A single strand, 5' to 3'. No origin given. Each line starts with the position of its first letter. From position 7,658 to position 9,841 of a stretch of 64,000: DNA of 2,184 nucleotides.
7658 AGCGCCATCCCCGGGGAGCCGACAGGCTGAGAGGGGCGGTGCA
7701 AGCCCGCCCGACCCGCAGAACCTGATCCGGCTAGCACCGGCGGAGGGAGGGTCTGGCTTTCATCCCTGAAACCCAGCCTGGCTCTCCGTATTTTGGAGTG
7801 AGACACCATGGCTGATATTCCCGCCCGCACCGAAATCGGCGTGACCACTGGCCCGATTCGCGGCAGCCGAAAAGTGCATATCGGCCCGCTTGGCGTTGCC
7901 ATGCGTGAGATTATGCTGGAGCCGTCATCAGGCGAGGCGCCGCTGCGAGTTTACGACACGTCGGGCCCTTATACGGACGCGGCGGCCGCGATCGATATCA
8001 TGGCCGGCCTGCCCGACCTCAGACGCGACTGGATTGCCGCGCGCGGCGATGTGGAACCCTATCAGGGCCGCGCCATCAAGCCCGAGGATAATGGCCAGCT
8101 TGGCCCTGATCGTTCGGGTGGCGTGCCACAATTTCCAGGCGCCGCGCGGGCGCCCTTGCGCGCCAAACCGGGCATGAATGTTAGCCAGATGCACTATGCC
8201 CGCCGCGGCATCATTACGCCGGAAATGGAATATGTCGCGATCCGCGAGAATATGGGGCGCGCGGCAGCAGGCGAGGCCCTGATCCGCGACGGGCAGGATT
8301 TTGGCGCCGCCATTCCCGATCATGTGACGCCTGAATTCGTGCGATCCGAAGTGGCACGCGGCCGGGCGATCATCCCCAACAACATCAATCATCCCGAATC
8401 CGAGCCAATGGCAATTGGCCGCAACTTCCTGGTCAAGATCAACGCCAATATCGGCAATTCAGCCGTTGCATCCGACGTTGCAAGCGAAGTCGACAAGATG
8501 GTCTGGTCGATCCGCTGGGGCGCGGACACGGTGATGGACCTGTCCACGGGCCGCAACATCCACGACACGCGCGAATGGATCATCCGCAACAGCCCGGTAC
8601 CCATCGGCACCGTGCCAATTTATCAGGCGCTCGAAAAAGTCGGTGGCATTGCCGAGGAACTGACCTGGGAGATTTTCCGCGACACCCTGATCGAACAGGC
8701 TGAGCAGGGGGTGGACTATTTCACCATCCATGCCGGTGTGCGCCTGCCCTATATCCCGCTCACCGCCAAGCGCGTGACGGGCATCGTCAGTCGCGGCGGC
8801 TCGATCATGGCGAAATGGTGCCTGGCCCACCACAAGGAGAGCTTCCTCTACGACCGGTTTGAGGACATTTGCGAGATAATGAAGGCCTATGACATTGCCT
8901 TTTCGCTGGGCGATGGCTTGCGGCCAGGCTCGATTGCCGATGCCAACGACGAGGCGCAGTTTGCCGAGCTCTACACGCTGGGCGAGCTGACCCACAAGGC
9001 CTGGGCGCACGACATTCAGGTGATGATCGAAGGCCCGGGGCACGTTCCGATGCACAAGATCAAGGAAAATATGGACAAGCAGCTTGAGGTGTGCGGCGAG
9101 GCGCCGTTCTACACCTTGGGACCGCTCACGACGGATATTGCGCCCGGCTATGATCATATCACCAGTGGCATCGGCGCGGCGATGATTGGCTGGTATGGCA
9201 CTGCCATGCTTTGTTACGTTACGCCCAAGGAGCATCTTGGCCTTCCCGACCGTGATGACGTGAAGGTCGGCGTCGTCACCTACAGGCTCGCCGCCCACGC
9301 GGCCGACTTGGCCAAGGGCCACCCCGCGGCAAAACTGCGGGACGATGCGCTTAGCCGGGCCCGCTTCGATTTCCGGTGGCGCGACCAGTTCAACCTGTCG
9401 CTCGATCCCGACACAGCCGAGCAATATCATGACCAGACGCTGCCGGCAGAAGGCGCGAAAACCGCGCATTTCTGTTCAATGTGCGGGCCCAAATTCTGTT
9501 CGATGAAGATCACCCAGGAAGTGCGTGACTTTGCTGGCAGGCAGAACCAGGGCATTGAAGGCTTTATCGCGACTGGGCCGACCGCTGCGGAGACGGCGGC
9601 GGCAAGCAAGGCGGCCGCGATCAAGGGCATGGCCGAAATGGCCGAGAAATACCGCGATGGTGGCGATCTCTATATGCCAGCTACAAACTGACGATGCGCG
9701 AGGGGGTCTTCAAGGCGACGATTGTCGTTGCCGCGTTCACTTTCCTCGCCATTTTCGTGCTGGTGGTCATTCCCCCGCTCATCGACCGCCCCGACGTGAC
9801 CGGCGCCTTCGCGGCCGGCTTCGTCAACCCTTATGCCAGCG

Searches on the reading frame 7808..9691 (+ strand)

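Call 85: search_protein_families(library=pfam, proteins=[window:7808-9691:+], max_evalue=0.0001)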
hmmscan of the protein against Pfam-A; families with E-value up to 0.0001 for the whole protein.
window:7808-9691:+ (627 aa): 2 families
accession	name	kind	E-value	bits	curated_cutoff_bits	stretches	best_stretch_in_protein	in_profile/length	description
PF01964.24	ThiC_Rad_SAM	-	2.9e-184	613.2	25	1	127-571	2-420/420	Radical SAM ThiC family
PF13667.11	ThiC-associated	-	2.6e-19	69.3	27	1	27-83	16-81/81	ThiC-associated domain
